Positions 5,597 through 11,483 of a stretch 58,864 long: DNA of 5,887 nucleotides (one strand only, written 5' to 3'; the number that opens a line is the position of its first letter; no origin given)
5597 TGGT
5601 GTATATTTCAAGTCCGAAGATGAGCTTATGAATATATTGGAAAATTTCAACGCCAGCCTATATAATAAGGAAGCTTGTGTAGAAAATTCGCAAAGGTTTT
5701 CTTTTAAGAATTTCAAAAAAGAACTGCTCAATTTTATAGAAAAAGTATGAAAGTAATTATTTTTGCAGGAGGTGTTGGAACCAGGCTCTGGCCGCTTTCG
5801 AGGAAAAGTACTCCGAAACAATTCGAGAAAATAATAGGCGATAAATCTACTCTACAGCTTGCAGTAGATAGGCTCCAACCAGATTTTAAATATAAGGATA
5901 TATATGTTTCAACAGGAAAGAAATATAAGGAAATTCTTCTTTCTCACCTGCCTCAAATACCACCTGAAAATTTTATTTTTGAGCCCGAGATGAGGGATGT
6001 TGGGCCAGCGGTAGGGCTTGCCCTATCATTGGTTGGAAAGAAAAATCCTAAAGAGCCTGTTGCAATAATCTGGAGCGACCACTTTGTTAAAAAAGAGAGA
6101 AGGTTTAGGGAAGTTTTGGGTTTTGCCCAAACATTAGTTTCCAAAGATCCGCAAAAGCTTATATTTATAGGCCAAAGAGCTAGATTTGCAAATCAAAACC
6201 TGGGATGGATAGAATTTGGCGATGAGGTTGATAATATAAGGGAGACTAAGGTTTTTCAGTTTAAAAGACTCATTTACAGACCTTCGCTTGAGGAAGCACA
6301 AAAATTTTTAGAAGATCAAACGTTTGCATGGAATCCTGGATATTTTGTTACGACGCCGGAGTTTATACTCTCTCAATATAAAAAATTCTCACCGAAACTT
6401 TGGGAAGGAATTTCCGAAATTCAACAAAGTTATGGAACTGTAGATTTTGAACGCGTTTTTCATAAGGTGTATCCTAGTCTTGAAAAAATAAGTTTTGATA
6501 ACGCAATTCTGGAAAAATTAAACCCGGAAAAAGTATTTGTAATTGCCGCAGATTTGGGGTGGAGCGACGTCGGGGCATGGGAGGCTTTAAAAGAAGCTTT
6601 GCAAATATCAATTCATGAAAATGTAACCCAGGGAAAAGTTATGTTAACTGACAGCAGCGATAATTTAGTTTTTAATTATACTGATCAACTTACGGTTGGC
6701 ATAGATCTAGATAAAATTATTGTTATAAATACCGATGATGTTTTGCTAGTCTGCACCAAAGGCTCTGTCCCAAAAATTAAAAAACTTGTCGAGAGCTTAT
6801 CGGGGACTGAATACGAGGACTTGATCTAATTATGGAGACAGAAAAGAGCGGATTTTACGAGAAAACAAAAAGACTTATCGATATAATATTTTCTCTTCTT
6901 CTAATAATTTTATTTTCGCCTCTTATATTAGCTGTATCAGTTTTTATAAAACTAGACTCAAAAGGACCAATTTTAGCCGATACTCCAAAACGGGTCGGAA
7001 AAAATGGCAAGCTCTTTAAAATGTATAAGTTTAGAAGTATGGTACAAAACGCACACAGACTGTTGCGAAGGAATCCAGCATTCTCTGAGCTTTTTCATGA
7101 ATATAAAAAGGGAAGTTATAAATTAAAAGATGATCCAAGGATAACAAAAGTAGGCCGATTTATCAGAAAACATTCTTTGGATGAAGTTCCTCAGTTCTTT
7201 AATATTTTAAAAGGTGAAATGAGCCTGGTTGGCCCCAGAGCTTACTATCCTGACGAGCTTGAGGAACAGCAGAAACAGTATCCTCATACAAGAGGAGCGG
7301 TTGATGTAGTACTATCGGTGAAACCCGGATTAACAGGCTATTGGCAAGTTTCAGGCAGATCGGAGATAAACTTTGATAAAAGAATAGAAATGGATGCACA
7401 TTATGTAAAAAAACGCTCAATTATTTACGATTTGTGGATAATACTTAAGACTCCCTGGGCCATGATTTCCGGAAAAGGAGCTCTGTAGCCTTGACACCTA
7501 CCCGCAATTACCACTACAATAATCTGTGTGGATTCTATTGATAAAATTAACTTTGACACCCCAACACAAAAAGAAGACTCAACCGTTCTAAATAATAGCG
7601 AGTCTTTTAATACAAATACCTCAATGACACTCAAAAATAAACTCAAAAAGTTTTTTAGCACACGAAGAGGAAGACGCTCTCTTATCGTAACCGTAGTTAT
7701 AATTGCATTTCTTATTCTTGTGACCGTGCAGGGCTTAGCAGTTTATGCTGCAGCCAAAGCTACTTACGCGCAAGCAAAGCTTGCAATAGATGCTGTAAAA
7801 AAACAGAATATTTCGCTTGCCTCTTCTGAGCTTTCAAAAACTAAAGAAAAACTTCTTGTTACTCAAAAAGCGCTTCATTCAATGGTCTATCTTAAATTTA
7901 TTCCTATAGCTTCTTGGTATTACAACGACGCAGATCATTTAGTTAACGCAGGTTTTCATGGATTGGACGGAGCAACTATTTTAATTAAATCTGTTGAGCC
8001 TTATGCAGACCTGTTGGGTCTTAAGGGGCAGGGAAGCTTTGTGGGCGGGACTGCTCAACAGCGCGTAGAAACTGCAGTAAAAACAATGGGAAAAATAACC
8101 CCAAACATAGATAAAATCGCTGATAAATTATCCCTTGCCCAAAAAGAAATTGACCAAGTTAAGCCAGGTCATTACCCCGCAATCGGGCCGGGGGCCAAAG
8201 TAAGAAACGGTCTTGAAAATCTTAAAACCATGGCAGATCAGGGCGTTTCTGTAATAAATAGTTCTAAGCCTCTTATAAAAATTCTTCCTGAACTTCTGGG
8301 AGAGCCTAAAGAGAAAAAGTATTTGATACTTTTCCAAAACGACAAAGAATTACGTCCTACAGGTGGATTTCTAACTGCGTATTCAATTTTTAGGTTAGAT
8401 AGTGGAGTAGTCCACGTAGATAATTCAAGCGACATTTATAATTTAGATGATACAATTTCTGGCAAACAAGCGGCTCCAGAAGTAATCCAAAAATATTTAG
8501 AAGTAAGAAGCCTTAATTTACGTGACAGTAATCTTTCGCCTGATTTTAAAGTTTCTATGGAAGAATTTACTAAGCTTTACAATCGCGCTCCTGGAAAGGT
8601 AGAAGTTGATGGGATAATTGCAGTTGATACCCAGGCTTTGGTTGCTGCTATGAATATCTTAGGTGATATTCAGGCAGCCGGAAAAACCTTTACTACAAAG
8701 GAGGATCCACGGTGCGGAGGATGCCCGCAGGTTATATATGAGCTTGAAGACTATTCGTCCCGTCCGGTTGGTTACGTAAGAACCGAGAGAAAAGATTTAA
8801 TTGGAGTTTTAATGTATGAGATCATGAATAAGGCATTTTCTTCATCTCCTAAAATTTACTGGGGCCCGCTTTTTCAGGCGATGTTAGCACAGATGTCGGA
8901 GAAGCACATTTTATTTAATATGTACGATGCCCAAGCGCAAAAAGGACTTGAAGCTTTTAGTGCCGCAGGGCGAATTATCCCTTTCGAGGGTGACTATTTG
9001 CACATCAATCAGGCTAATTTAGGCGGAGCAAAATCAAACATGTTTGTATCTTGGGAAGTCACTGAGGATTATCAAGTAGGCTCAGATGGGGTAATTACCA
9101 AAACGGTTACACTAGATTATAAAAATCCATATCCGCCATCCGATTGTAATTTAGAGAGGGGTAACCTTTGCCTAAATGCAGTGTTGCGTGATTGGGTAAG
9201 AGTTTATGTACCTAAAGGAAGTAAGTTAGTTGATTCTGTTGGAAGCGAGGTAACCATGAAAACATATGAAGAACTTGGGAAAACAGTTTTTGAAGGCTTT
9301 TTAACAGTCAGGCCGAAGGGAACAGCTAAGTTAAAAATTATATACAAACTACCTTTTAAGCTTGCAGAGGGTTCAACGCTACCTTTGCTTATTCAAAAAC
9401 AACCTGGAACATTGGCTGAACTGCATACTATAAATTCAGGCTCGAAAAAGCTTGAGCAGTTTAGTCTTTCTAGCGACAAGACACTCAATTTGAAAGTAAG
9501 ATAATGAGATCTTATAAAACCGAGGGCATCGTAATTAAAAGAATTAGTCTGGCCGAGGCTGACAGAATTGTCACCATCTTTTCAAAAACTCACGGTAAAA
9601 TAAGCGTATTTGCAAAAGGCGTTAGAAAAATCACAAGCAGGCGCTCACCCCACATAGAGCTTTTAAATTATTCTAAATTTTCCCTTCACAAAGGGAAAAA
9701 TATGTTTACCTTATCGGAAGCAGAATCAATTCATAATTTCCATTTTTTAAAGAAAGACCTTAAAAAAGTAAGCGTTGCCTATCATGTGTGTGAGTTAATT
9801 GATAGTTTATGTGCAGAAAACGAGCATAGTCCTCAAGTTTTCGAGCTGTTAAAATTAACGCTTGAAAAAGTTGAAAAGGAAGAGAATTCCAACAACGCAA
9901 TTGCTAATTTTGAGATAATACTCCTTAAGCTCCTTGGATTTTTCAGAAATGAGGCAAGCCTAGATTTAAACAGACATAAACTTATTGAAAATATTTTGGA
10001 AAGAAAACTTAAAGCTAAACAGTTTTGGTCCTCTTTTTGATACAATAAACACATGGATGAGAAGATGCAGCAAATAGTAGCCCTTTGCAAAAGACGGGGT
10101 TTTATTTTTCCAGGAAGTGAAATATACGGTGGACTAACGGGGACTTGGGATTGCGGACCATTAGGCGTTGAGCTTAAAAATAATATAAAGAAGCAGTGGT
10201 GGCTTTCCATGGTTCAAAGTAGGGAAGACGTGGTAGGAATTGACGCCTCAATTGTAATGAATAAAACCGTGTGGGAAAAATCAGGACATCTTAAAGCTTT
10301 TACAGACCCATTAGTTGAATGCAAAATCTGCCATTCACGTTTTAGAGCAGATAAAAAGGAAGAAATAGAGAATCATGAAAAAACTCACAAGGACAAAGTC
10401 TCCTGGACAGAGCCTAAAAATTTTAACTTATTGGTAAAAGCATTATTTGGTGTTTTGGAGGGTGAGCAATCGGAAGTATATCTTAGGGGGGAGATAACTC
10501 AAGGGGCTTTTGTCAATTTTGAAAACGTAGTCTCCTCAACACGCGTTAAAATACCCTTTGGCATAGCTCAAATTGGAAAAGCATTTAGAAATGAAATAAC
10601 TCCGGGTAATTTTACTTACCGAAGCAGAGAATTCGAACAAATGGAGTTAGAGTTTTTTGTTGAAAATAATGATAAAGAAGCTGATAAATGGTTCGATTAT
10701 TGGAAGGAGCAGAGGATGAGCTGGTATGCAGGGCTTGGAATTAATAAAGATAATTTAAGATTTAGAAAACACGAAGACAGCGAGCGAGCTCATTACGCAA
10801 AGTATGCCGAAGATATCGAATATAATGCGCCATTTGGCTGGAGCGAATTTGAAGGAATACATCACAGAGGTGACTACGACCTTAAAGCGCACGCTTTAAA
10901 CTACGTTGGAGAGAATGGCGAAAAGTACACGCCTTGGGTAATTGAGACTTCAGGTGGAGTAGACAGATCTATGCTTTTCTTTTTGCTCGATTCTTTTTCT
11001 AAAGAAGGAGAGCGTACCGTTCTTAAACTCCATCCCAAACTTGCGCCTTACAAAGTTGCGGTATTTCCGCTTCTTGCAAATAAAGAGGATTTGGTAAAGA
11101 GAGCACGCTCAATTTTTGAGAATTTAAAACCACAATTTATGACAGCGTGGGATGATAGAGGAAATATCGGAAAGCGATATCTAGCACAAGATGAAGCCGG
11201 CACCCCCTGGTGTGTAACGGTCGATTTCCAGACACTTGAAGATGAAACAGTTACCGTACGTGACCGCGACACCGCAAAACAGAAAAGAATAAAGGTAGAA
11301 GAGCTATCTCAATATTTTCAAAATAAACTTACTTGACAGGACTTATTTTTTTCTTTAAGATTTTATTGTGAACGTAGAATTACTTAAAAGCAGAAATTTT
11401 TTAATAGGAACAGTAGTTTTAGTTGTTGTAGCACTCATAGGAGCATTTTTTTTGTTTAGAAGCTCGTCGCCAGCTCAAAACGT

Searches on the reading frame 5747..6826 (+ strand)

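Call 58: search_protein_families(library=pfam, proteins=[window:5747-6826:+], max_evalue=0.00001)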
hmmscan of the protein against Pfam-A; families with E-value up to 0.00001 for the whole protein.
window:5747-6826:+ (360 aa): 1 family
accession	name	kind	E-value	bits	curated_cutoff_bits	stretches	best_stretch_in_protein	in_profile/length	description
PF00483.29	NTP_transferase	-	3.3e-25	89.5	21.2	1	2-285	1-239/245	Nucleotidyl transferase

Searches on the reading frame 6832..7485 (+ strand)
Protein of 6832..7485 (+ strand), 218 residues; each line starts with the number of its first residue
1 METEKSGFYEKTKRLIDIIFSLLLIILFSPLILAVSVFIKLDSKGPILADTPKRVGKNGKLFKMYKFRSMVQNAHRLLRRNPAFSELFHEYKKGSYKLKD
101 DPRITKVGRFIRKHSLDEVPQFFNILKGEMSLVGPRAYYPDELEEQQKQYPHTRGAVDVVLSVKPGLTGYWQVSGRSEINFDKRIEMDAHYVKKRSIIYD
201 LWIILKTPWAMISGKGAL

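Call 58: search_protein_families(library=pfam, proteins=[window:6832-7485:+], max_evalue=0.00001)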
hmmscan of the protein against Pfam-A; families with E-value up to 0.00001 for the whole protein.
window:6832-7485:+ (218 aa): 1 family
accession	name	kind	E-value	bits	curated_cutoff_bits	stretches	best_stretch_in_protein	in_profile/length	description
PF02397.22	Bac_transf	-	1.3e-63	214.2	27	1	13-212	1-178/179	Bacterial sugar transferase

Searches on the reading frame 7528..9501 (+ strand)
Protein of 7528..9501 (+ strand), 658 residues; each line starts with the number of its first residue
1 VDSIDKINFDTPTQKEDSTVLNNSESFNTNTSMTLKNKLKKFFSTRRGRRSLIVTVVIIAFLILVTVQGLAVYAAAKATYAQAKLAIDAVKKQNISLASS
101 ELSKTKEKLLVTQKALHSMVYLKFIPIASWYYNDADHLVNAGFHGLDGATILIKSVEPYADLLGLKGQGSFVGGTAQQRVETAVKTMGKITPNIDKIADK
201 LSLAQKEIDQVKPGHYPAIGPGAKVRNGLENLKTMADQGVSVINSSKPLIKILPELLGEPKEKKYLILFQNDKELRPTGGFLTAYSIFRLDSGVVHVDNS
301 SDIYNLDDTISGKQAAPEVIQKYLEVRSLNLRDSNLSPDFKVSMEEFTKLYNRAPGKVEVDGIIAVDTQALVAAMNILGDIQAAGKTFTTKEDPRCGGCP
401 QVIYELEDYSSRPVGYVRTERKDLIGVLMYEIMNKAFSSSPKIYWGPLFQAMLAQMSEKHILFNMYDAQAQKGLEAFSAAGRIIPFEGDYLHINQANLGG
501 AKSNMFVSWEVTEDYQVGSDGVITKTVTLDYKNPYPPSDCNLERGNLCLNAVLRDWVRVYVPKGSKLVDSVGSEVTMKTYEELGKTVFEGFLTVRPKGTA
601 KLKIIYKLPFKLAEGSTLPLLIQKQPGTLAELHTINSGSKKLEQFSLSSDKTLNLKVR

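Call 58: search_protein_families(library=pfam, proteins=[window:7528-9501:+], max_evalue=0.00001)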
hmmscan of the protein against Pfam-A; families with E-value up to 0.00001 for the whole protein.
window:7528-9501:+ (658 aa): 1 family
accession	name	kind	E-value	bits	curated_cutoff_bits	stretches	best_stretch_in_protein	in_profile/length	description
PF13196.11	DUF4012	-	2.9e-23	83.4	28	1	262-389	3-131/144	Protein of unknown function (DUF4012)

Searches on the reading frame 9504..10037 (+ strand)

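Call 58: search_protein_families(library=pfam, proteins=[window:9504-10037:+], max_evalue=0.00001)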
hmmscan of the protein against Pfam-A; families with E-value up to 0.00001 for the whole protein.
window:9504-10037:+ (178 aa): 2 families
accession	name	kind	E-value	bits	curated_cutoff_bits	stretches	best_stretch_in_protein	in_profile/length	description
PF11967.14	RecO_N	-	1.4e-22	79.9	27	1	1-79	1-80/80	Recombination protein O N terminal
PF02565.21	RecO_C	-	2.4e-13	50.6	22.1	1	84-146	2-64/157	Recombination protein O C terminal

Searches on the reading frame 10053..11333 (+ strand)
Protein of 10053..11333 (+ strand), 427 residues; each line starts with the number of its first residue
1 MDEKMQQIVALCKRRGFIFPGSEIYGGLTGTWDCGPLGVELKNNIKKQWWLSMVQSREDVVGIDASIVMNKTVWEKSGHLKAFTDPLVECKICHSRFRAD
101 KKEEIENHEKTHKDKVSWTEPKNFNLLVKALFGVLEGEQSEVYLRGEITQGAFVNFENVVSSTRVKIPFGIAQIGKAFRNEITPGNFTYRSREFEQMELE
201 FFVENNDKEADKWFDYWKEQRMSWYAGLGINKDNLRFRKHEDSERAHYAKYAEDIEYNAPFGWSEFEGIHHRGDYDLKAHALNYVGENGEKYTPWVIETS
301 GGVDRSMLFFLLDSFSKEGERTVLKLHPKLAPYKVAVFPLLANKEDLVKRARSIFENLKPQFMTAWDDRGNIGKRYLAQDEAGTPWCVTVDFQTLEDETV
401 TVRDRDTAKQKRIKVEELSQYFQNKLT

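Call 58: search_protein_families(library=pfam, proteins=[window:10053-11333:+], max_evalue=0.00001)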
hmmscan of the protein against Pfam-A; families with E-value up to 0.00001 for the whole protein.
window:10053-11333:+ (427 aa): 2 families
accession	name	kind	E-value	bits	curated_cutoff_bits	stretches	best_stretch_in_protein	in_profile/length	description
PF03129.25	HGTP_anticodon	-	3.3e-19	69.3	21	1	334-424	1-93/94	Anticodon binding domain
PF00587.30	tRNA-synt_2b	-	1.3e-10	42.1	29.3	1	138-309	7-174/179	tRNA synthetase class II core domain (G, H, P, S and T)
